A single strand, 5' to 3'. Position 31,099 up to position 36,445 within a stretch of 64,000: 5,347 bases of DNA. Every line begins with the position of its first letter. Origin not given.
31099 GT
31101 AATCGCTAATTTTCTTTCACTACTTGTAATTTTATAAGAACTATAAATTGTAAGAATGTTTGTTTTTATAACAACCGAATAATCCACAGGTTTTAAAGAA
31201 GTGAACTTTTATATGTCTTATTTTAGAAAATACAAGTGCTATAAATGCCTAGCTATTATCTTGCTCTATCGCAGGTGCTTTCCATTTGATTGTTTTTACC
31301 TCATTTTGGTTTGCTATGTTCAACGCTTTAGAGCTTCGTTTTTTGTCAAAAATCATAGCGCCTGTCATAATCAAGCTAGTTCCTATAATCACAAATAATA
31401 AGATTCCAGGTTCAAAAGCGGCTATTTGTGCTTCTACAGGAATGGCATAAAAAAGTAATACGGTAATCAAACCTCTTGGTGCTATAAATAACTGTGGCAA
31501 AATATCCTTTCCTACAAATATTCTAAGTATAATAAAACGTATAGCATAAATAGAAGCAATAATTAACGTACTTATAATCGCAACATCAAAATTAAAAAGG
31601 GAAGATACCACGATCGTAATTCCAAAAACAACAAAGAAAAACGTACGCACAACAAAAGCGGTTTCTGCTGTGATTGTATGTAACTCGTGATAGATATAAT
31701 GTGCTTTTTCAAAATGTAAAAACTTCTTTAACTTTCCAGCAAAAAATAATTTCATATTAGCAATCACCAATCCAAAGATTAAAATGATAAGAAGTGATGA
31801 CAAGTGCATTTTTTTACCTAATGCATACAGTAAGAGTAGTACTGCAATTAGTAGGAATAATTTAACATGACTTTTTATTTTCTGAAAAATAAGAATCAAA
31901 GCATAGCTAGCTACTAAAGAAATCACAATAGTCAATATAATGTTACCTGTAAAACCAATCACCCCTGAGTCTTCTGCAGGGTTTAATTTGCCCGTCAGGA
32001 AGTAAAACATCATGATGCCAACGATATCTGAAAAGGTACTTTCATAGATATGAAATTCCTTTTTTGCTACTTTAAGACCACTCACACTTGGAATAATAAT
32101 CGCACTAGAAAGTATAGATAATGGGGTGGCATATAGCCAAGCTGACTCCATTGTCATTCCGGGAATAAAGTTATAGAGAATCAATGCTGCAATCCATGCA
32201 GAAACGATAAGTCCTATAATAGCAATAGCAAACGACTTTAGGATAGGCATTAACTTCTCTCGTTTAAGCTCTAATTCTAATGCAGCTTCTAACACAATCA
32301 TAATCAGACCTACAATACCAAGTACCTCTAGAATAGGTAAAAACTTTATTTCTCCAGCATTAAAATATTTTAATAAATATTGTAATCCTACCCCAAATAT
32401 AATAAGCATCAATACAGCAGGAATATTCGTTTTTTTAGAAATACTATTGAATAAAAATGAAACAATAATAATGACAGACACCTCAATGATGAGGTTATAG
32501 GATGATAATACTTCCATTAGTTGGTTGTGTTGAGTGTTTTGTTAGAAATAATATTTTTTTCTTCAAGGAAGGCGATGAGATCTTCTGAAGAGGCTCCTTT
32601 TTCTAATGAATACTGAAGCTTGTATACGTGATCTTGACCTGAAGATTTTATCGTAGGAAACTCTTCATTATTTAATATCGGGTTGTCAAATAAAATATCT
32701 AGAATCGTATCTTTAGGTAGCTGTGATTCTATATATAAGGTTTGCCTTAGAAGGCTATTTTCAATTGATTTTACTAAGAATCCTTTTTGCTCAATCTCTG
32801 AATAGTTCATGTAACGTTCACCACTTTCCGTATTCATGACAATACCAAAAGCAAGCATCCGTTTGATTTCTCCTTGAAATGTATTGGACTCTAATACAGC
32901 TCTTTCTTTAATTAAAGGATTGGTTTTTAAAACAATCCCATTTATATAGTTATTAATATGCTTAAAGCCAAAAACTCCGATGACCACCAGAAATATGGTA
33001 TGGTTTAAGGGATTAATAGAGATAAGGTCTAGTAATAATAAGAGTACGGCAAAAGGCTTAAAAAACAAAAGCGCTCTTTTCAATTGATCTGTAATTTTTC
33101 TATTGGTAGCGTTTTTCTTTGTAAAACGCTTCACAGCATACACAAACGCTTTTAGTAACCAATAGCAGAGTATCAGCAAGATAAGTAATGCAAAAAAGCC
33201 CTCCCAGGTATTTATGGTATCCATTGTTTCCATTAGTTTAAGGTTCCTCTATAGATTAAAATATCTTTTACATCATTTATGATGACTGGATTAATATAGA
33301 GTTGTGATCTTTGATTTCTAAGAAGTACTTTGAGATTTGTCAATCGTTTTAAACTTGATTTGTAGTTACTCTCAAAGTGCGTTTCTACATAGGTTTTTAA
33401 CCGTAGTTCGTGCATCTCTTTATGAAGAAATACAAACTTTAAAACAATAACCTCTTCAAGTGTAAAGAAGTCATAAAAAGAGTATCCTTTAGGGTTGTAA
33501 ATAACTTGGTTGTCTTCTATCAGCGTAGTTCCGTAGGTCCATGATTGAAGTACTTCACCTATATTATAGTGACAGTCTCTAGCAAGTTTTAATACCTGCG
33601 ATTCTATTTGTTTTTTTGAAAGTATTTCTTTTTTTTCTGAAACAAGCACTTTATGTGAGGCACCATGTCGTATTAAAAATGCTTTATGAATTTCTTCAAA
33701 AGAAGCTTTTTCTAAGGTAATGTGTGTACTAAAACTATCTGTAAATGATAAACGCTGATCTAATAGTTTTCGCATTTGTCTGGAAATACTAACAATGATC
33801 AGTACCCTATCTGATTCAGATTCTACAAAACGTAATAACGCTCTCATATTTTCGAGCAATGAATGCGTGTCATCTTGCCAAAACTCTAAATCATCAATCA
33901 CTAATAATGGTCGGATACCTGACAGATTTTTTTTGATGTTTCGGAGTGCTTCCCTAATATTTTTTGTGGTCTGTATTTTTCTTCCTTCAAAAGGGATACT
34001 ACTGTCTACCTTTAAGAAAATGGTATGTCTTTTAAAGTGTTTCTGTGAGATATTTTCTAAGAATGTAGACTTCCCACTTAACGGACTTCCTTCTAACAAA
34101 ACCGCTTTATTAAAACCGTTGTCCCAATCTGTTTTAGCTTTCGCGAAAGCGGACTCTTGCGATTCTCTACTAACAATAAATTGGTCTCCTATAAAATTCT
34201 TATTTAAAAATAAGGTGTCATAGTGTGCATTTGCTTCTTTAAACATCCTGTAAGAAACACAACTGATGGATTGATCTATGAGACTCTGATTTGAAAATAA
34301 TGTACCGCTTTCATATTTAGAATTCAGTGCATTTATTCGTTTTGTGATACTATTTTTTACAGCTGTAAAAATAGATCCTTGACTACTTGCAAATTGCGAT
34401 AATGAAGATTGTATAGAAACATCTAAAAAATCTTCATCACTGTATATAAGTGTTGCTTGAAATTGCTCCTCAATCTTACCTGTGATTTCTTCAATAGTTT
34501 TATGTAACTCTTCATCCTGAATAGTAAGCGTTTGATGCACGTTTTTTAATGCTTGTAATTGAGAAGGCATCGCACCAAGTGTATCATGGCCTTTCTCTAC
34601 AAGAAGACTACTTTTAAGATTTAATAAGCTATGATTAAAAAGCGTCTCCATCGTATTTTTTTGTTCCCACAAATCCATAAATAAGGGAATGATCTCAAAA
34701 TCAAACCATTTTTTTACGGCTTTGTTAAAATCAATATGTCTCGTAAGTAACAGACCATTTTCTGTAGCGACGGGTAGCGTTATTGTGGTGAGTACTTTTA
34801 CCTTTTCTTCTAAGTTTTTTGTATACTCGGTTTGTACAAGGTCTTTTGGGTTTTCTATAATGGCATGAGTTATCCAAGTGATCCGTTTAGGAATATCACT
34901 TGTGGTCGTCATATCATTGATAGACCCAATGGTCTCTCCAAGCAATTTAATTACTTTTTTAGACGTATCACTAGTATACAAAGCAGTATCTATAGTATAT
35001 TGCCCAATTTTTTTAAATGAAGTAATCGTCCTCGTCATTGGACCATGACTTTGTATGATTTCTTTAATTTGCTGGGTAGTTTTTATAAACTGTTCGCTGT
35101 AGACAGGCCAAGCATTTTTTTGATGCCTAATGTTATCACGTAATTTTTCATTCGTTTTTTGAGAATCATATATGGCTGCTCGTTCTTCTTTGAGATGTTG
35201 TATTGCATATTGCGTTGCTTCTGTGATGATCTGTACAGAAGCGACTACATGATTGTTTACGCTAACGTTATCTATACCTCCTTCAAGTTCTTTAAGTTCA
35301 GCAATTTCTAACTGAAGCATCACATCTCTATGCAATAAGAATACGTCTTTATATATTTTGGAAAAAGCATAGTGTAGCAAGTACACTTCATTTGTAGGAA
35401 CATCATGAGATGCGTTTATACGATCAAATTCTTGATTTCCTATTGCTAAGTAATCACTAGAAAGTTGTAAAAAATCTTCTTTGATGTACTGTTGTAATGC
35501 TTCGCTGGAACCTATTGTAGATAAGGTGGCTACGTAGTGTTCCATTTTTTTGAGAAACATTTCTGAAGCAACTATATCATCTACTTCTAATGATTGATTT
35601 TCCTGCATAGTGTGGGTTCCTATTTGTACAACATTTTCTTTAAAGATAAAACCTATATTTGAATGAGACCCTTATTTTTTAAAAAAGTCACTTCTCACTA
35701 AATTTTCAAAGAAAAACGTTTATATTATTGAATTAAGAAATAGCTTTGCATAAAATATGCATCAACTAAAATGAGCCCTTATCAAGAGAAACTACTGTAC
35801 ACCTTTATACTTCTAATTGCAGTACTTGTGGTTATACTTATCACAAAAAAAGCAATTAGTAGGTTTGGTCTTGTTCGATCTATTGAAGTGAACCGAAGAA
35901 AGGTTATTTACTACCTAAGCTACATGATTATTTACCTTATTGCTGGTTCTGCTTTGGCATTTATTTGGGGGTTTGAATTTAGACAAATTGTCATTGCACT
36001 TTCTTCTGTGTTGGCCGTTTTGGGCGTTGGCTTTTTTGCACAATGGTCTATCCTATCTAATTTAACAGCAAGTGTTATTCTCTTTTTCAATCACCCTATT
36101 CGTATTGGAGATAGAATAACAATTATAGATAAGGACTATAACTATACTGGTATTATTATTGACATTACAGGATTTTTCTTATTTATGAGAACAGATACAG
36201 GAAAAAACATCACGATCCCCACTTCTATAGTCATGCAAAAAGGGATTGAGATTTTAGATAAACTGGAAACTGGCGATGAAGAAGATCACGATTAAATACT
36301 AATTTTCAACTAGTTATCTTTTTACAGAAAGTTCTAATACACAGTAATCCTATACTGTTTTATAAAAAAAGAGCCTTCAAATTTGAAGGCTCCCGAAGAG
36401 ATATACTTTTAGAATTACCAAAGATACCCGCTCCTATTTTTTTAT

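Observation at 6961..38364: Clustered ECF-sigma regulon defined by nine oriented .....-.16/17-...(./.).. promoters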

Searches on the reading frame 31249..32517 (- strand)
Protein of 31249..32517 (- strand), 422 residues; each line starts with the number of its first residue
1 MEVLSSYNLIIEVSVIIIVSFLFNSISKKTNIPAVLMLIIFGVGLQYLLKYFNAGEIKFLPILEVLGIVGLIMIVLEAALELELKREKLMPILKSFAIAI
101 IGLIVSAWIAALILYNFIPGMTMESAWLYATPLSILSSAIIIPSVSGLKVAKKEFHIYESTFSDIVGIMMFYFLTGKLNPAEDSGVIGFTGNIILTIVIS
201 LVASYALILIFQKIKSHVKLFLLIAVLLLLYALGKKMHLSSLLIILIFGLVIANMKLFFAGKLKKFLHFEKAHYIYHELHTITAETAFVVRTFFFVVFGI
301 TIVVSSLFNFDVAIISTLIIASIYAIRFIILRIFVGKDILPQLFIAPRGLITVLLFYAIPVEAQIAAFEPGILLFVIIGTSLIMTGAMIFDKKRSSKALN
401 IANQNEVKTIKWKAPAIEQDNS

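Call 4: search_protein_families(library=pfam, proteins=[window:31249-32517:-])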
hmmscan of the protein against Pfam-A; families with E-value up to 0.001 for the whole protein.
window:31249-32517:- (422 aa): 1 family
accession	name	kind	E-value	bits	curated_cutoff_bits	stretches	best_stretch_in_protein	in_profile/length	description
PF00999.27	Na_H_Exchanger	-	9.5e-19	67.9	26.2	1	18-383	2-364/375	Sodium/hydrogen exchanger, transmembrane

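Call 52: search_protein_families(library=ncbifam, proteins=[window:31249-32517:-], max_evalue=0.00001)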
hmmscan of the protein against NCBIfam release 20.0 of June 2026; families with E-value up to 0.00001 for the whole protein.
window:31249-32517:- (422 aa): 1 family
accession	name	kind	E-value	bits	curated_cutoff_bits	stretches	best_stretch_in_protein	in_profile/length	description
NF003716.0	PRK05326.1-3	equivalog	1.3e-06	27.2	355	1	7-266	5-270/499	potassium/proton antiporter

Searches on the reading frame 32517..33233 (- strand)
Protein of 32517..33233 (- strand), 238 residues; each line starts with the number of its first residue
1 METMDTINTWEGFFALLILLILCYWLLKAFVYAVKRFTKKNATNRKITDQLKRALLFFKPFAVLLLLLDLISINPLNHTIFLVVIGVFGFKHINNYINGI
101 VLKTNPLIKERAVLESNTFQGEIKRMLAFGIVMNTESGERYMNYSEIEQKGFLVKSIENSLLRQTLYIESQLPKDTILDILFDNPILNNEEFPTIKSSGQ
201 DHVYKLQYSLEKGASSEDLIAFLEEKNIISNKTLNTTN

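Call 4: search_protein_families(library=pfam, proteins=[window:32517-33233:-])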
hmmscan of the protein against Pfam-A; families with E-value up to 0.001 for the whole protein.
window:32517-33233:- (238 aa): 0 families

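Call 24: search_protein_families(library=ncbifam, proteins=[window:32517-33233:-], max_evalue=0.01)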
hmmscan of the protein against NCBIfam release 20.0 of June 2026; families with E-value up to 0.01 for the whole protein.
window:32517-33233:- (238 aa): 1 family
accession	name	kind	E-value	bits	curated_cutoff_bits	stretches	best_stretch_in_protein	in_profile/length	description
NF008487.1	PRK11394.1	equivalog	5.6e-05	22.8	284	1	33-106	9-80/206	23S rRNA pseudouridine(2457) synthase RluE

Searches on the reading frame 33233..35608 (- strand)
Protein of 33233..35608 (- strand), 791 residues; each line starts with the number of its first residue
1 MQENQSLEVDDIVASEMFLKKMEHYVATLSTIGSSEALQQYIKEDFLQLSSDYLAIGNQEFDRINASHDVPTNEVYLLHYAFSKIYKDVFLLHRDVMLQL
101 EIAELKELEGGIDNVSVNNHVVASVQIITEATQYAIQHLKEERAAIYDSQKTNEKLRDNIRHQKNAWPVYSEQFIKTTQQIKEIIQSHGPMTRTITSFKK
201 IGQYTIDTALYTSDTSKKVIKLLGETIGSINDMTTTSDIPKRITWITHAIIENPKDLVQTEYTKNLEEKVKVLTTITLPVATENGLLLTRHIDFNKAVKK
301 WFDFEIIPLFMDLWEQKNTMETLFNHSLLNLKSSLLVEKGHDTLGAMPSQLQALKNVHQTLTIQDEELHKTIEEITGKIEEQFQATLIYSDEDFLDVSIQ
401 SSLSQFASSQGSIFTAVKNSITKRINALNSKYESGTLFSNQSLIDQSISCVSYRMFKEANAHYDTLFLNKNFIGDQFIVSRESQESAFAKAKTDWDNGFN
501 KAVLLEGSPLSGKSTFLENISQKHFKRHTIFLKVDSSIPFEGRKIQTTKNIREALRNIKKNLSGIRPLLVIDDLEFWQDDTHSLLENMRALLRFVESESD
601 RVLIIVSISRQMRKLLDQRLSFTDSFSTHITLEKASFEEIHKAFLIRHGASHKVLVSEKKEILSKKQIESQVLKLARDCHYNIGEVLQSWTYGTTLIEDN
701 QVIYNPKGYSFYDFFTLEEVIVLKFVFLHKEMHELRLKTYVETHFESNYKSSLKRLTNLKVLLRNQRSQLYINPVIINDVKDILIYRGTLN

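Call 4: search_protein_families(library=pfam, proteins=[window:33233-35608:-])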
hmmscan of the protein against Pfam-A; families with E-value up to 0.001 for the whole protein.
window:33233-35608:- (791 aa): 3 families
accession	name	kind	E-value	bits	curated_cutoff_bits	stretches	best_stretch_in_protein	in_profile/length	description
PF25199.1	nSTAND_NTPase5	-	0.00028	21.2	34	0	473-590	14-121/145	Novel STAND NTPase 5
PF13173.12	AAA_14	-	0.00043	20.7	27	0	500-611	2-100/129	AAA domain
PF00004.35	AAA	-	0.00066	20.6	21.2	0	503-630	1-127/131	ATPase family associated with various cellular activities (AAA)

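Call 24: search_protein_families(library=ncbifam, proteins=[window:33233-35608:-], max_evalue=0.01)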
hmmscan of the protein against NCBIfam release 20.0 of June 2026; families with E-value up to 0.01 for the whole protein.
window:33233-35608:- (791 aa): 0 families

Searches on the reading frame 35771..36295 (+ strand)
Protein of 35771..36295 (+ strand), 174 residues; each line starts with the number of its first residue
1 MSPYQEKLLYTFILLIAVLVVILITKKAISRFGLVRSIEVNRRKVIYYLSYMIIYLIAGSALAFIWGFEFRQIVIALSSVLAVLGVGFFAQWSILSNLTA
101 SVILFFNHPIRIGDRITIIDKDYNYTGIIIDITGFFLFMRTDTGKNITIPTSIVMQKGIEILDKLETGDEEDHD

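Call 4: search_protein_families(library=pfam, proteins=[window:35771-36295:+])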
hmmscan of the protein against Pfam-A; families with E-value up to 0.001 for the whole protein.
window:35771-36295:+ (174 aa): 1 family
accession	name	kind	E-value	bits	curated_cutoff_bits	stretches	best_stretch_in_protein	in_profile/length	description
PF00924.24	MS_channel_2nd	-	1.6e-10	41.4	20.2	1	94-157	2-61/68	Mechanosensitive ion channel, beta-domain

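Call 52: search_protein_families(library=ncbifam, proteins=[window:35771-36295:+], max_evalue=0.00001)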
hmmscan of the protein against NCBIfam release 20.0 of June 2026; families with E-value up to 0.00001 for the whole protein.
window:35771-36295:+ (174 aa): 0 families
